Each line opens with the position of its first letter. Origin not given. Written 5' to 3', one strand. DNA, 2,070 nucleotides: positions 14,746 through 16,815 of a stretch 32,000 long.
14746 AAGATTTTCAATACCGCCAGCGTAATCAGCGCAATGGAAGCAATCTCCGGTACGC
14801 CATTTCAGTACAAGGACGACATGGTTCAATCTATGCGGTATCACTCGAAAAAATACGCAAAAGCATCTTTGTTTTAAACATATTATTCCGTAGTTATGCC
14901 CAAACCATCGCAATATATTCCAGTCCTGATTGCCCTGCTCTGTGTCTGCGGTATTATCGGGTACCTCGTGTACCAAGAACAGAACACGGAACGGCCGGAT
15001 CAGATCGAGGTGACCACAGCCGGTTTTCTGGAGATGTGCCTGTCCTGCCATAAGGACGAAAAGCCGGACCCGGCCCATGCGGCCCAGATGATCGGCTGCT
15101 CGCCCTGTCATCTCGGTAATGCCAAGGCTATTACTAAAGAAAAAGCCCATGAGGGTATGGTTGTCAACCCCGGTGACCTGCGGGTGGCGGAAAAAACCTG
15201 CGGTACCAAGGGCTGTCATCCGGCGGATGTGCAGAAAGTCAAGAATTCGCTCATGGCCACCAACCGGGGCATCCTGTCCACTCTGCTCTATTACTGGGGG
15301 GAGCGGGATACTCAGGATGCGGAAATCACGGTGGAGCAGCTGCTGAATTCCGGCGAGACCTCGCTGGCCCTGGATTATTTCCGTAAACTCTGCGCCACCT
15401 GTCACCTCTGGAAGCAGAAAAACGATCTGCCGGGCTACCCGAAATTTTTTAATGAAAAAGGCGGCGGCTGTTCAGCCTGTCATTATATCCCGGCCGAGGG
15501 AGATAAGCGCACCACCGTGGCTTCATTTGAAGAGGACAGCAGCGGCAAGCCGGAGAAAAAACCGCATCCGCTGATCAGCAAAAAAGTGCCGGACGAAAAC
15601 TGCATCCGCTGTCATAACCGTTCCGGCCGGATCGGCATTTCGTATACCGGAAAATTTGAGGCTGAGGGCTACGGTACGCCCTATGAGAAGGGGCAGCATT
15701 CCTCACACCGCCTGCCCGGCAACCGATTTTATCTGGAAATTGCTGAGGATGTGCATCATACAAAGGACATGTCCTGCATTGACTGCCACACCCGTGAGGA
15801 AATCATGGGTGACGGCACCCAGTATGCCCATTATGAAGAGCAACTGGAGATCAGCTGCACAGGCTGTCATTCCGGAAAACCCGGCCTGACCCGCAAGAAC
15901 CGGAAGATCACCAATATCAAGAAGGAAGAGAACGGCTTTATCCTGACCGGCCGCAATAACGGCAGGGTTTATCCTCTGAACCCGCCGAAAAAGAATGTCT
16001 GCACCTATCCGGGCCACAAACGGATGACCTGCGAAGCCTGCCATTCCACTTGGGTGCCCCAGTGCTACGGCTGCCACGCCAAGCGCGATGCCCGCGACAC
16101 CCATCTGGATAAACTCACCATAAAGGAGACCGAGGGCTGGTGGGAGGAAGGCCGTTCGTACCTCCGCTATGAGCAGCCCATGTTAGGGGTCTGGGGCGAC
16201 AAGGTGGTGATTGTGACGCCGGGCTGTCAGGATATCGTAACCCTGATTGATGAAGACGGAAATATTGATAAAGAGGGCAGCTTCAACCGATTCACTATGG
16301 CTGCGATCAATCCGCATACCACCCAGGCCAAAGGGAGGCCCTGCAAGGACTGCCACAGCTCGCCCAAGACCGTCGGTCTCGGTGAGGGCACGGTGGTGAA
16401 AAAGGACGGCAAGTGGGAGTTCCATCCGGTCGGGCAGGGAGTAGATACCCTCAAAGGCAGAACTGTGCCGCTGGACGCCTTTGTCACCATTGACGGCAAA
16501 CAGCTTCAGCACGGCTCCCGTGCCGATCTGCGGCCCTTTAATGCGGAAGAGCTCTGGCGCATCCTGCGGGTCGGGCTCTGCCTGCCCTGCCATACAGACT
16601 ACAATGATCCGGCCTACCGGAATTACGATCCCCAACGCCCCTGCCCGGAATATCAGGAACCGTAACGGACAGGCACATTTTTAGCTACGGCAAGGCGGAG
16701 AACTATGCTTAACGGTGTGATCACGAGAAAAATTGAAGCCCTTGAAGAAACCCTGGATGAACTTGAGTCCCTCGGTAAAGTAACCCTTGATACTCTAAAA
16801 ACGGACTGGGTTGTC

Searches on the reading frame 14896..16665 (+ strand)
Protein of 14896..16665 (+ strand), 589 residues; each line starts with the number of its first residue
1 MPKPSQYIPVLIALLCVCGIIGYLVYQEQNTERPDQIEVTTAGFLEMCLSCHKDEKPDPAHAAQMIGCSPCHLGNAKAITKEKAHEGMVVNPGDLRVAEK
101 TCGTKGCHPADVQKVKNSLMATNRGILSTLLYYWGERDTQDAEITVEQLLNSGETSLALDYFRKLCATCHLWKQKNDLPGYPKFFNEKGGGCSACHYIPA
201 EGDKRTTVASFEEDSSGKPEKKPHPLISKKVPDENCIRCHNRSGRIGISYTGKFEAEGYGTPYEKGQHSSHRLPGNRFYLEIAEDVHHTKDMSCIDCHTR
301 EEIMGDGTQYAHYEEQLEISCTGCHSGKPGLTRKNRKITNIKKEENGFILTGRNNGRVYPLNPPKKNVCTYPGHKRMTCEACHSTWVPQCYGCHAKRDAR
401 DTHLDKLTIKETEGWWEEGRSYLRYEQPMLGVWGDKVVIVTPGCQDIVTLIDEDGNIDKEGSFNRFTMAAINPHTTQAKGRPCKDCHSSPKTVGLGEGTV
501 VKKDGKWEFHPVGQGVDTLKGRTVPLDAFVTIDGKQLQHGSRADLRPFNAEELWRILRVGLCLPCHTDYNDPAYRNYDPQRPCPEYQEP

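Call 28: search_protein_families(library=pfam, proteins=[window:14896-16665:+], max_evalue=0.001)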
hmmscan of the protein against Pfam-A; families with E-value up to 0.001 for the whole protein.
window:14896-16665:+ (589 aa): 3 families
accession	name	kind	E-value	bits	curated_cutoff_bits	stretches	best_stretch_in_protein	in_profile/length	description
PF14522.11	Cytochrome_C7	-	1.2e-09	38.3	24.8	0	474-568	5-50/67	Cytochrome c7 and related cytochrome c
PF14537.11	Cytochrom_c3_2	-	9.4e-09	36.1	25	0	47-110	8-66/79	Cytochrome c3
PF02085.21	Cytochrom_CIII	-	0.00037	21.2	22.9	0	372-401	26-60/101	Class III cytochrome C family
